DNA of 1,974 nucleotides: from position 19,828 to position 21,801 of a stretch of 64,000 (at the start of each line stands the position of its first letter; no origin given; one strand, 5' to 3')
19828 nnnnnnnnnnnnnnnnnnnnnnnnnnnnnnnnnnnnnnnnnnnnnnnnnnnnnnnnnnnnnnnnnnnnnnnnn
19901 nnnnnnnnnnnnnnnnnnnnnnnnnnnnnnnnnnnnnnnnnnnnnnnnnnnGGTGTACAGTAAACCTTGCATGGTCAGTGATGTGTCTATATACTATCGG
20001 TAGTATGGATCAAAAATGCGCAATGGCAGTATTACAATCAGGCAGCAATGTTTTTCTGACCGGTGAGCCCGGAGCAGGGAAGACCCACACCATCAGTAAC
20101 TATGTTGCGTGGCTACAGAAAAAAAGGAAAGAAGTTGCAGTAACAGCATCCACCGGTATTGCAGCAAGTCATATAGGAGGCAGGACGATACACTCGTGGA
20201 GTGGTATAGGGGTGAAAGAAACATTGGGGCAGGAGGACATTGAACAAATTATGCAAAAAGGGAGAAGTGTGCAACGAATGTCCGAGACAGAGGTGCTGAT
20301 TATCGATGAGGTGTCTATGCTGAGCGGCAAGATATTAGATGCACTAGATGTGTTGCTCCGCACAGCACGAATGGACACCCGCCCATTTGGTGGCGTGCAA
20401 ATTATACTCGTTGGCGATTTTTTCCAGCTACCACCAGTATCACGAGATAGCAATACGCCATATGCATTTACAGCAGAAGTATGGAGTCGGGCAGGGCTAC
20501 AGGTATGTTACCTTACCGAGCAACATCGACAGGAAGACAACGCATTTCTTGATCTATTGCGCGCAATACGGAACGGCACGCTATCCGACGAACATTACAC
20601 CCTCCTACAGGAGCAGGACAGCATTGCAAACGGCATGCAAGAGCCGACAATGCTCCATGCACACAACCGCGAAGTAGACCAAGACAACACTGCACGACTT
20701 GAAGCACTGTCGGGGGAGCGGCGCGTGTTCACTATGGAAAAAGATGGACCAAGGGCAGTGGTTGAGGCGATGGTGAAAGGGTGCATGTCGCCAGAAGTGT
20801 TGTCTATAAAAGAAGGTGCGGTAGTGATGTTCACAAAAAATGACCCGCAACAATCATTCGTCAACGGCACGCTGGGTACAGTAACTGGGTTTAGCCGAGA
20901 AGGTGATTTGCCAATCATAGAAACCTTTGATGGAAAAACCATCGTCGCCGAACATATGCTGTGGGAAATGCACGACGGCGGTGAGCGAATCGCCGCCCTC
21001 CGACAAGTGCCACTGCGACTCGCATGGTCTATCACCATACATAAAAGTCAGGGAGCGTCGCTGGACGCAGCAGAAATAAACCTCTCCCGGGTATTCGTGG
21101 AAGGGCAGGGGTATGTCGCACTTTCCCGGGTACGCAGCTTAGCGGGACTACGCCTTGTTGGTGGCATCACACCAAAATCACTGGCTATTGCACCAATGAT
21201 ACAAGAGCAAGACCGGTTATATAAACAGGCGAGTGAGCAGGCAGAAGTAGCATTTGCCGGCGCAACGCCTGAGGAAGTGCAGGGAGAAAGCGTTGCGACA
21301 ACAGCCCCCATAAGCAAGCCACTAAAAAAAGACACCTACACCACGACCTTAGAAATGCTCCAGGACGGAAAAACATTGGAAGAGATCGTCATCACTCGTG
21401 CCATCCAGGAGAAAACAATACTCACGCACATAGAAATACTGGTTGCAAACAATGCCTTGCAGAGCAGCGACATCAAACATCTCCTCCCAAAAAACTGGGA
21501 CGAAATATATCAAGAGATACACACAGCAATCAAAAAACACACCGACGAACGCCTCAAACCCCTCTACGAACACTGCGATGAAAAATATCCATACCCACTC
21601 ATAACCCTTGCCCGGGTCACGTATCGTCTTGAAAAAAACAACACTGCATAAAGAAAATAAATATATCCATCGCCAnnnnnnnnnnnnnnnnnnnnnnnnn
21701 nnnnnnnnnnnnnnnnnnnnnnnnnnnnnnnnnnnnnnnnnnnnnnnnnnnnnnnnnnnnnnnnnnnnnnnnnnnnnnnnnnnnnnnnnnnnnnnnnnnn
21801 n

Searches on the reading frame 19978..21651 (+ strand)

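Call 57: search_protein_families(library=pfam, proteins=[window:19978-21651:+], max_evalue=0.001)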
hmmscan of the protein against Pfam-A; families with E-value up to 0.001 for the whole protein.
window:19978-21651:+ (557 aa): 12 families
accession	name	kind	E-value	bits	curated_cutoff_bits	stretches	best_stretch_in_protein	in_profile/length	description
PF05970.20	PIF1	-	1.3e-38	133.2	25.9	1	17-205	17-220/223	PIF1-like helicase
PF13604.12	AAA_30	-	1.6e-18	67.6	27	1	11-218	5-188/191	AAA domain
PF13245.12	AAA_19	-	7.1e-17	62.3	25.1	1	15-155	4-133/134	AAA domain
PF14493.12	HTH_40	-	4.7e-16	59.3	27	1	453-545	1-88/89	Helix-turn-helix domain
PF13401.12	AAA_22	-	1.1e-11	45.6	27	1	22-146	5-122/130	AAA domain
PF07728.20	AAA_5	-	2.7e-08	34.3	22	1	24-136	1-99/139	AAA domain (dynein-related subfamily)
PF13086.12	AAA_11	-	1.9e-06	28.3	27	0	13-72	7-74/257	AAA domain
PF01443.25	Viral_helicase1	-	2.4e-05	24.7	21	0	28-186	4-133/228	Viral superfamily 1 RNA helicase core domain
PF21530.3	Pif1_2B_dom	-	0.00013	22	23.9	1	269-305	10-47/47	DNA helicase Pif1, 2B domain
PF20720.3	nSTAND3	-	0.0004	20.6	27.2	0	15-56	10-51/155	Novel STAND NTPase 3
PF05127.21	NAT10_TcmA_helicase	-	0.00041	20.7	22.7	1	27-123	2-109/176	RNA cytidine acetyltransferase NAT10/TcmA, helicase domain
PF03796.21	DnaB_C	-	0.00063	19.6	27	0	16-151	13-140/255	DnaB-like helicase C terminal domain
